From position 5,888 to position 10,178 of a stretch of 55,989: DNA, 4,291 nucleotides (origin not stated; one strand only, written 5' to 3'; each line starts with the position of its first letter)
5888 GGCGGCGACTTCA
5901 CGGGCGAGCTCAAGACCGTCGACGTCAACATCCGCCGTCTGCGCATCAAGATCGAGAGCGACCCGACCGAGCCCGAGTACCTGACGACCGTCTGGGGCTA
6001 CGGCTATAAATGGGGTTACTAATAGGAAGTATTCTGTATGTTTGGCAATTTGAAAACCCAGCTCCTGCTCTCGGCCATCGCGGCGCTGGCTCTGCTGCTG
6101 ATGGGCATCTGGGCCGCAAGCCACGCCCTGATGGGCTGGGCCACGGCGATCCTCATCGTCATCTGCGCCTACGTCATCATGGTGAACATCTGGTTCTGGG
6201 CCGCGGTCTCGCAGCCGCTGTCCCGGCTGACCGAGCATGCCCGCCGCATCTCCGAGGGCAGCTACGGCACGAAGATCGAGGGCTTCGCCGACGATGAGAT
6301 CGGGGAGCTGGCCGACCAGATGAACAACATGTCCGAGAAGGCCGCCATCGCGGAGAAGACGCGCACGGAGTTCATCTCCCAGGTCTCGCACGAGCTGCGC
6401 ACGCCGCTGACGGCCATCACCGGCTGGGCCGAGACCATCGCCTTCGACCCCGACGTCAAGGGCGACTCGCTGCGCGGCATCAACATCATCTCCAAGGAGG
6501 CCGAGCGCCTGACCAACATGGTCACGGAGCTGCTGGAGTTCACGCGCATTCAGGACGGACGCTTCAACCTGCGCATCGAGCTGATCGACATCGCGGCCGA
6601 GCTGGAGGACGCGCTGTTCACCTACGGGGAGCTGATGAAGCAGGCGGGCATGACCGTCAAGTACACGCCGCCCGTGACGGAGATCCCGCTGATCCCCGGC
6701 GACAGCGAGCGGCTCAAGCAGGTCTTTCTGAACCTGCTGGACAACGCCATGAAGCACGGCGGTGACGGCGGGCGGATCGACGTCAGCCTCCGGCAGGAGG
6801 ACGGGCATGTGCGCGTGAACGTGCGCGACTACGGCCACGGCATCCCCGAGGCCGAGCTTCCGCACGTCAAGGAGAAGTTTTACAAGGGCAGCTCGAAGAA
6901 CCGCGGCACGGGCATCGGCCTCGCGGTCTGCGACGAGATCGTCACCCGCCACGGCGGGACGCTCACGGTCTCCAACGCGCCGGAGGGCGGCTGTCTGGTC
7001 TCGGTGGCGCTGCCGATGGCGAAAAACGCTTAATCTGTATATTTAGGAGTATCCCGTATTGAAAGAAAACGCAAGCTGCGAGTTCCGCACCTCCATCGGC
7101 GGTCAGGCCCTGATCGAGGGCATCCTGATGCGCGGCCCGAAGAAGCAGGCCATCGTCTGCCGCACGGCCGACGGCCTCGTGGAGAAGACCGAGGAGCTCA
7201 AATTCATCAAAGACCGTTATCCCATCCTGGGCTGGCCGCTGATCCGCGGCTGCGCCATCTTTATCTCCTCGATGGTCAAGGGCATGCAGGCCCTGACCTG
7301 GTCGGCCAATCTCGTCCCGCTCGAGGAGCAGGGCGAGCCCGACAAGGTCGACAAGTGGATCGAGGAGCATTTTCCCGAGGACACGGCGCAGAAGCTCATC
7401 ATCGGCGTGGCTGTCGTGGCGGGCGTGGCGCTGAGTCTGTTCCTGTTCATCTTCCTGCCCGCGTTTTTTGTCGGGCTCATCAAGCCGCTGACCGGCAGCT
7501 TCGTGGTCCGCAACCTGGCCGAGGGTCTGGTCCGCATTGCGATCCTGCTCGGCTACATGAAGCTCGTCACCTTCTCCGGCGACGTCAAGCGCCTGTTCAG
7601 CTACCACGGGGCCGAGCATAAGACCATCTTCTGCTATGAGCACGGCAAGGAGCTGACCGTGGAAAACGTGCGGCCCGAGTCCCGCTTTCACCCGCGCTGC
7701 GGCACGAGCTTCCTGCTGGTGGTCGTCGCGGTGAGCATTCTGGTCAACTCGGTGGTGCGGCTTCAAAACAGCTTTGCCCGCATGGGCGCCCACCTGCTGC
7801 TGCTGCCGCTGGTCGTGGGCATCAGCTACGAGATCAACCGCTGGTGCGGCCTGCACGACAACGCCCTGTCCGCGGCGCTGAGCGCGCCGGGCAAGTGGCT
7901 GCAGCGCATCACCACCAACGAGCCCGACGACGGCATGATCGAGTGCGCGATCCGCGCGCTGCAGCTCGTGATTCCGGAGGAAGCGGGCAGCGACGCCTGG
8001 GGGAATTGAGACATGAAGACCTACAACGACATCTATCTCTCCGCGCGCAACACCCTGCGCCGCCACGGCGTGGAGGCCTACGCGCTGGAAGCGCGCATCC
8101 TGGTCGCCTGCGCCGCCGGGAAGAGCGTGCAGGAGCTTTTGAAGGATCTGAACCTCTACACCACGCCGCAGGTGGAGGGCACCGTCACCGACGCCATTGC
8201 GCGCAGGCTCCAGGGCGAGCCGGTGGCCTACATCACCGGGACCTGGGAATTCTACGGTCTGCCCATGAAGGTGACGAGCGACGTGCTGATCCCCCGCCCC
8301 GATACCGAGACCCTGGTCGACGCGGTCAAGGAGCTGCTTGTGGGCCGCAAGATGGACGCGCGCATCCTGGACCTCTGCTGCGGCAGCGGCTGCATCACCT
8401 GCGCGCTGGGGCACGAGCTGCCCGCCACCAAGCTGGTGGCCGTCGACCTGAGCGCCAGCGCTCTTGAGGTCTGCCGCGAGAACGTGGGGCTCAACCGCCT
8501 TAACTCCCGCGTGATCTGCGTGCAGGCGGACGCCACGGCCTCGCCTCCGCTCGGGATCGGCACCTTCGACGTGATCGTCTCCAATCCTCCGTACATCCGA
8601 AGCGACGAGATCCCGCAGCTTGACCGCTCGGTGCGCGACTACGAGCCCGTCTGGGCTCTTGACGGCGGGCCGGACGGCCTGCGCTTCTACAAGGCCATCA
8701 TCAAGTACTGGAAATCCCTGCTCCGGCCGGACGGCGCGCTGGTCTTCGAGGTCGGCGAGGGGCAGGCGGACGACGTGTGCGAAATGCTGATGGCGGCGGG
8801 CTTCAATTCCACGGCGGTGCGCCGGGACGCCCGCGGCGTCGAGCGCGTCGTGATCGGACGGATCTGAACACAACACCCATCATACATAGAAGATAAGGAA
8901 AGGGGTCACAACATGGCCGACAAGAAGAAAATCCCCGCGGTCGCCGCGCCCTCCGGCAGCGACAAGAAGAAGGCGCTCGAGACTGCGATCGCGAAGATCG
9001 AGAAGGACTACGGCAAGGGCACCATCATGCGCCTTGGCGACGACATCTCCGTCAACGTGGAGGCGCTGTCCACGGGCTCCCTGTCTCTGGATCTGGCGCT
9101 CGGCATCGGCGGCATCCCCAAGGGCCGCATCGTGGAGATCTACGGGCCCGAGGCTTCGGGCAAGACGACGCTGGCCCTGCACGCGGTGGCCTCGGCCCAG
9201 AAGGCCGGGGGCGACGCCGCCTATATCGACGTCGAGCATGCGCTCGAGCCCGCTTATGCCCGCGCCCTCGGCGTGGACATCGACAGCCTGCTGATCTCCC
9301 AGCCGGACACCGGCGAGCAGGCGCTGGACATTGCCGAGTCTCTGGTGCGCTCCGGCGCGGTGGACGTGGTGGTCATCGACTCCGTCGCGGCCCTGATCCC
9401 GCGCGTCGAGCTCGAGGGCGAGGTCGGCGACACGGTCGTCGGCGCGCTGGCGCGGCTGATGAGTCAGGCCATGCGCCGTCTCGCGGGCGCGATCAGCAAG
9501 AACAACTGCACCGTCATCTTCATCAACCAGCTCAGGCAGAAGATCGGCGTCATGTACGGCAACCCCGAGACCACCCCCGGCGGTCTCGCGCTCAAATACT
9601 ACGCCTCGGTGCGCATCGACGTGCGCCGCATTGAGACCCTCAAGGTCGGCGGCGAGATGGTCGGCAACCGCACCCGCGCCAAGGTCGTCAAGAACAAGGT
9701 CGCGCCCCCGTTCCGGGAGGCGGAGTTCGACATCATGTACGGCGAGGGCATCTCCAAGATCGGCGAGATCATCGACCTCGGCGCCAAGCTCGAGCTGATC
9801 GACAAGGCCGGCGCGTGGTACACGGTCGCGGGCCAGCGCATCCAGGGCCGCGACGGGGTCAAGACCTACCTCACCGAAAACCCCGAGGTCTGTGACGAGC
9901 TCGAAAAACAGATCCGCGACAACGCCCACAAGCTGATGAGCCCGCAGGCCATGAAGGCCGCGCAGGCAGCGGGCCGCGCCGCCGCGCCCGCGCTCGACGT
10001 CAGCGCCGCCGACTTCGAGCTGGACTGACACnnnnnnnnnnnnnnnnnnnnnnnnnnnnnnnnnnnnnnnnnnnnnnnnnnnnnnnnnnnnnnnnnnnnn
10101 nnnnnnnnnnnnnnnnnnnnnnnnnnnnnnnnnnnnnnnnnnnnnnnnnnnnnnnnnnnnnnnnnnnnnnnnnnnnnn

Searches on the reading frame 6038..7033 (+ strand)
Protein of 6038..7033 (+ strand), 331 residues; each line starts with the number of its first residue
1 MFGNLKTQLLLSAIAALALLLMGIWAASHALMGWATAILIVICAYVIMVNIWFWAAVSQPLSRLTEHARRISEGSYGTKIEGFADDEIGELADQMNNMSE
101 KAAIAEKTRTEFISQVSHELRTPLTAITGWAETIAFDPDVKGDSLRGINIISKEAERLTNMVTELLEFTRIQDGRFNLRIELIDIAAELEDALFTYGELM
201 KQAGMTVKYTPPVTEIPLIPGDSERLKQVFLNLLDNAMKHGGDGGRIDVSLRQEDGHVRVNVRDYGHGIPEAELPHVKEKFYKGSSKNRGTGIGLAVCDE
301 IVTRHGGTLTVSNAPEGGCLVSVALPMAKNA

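Call 84: search_protein_families(library=pfam, proteins=[window:6038-7033:+], max_evalue=0.00001)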
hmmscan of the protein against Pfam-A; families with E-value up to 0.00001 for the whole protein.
window:6038-7033:+ (331 aa): 4 families
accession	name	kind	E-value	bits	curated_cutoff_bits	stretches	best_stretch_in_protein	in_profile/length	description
PF02518.31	HATPase_c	-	2.4e-30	105.7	26.4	1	221-328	1-110/111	Histidine kinase-, DNA gyrase B-, and HSP90-like ATPase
PF00512.31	HisKA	-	8.5e-15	55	26.9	1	109-174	2-66/66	His Kinase A (phospho-acceptor) domain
PF00672.30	HAMP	-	5.5e-12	46.3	25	1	55-101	4-50/53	HAMP domain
PF13581.12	HATPase_c_2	-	1.1e-06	29.1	27.4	1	234-303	40-110/127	Histidine kinase-like ATPase domain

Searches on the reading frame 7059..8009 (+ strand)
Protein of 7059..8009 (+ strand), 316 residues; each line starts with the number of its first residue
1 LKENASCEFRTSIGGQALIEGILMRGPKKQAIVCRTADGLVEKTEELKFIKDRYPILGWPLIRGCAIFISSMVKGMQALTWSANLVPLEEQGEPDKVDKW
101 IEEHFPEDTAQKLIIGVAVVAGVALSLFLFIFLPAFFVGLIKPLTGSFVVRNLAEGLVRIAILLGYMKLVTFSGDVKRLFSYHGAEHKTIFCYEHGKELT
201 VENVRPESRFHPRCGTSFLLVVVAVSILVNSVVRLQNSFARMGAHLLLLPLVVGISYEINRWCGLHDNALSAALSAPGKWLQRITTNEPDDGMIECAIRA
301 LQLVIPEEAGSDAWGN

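Call 84: search_protein_families(library=pfam, proteins=[window:7059-8009:+], max_evalue=0.00001)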
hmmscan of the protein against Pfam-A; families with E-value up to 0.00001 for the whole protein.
window:7059-8009:+ (316 aa): 1 family
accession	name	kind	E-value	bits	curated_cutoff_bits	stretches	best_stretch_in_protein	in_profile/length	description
PF07136.16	DUF1385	-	4.8e-85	284.9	22.1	1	59-306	1-226/227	Protein of unknown function (DUF1385)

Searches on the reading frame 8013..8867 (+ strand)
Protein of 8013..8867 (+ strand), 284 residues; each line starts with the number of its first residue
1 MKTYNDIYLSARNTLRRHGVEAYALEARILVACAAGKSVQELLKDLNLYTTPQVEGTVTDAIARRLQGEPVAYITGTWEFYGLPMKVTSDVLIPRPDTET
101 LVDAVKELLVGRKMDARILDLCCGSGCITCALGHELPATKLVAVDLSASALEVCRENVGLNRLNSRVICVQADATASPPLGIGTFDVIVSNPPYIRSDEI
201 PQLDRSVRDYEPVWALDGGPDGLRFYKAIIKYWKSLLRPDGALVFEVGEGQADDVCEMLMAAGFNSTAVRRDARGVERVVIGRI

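Call 84: search_protein_families(library=pfam, proteins=[window:8013-8867:+], max_evalue=0.00001)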
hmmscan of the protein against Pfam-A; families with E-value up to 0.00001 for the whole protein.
window:8013-8867:+ (284 aa): 11 families
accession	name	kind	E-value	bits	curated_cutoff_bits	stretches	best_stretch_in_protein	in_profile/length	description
PF05175.20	MTS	-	4.4e-15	56.2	23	1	114-196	31-110/170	Methyltransferase small domain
PF17827.6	PrmC_N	-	3.7e-13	50.3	23.4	1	10-76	5-71/71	PrmC N-terminal domain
PF13649.12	Methyltransf_25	-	2.8e-12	47.6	27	1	118-201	1-83/97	Methyltransferase domain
PF06325.19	PrmA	-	3.2e-09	37.1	22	1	112-191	159-233/296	Ribosomal protein L11 methyltransferase (PrmA)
PF08241.18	Methyltransf_11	-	3.6e-09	37.6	21.2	1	119-191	1-67/95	Methyltransferase domain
PF13847.12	Methyltransf_31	-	1.2e-08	35.2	27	1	115-245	4-109/145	Methyltransferase domain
PF08242.18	Methyltransf_12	-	7.1e-08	33.5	30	1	119-191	1-72/98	Methyltransferase domain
PF03602.21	Cons_hypoth95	-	7.1e-08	32.8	24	1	95-203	22-132/182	Conserved hypothetical protein 95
PF01170.24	UPF0020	-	3.2e-07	30.7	22.3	1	134-196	51-133/197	RMKL-like, methyltransferase domain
PF02475.24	TRM5-TYW2_MTfase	-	4.3e-06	27.2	28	1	115-213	37-133/164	TRM5/TYW2 methyltransferase domain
PF01209.24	Ubie_methyltran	-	9.5e-06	25.6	20.1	0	109-188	42-120/233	ubiE/COQ5 methyltransferase family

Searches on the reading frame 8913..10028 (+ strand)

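Call 84: search_protein_families(library=pfam, proteins=[window:8913-10028:+], max_evalue=0.00001)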
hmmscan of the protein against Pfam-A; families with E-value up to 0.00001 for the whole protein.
window:8913-10028:+ (371 aa): 4 families
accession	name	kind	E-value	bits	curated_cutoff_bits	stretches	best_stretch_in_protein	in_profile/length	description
PF00154.27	RecA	-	1.1e-134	448.4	27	1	20-281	1-262/262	recA bacterial DNA recombination protein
PF21096.2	RecA_C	-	6.1e-19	68.3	27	1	284-337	1-55/57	RecA C-terminal domain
PF06745.19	ATPase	-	1.3e-10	41.5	26.6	1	54-216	3-167/231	KaiC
PF08423.17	Rad51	-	5.1e-09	36.2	22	1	50-239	6-211/244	Rad51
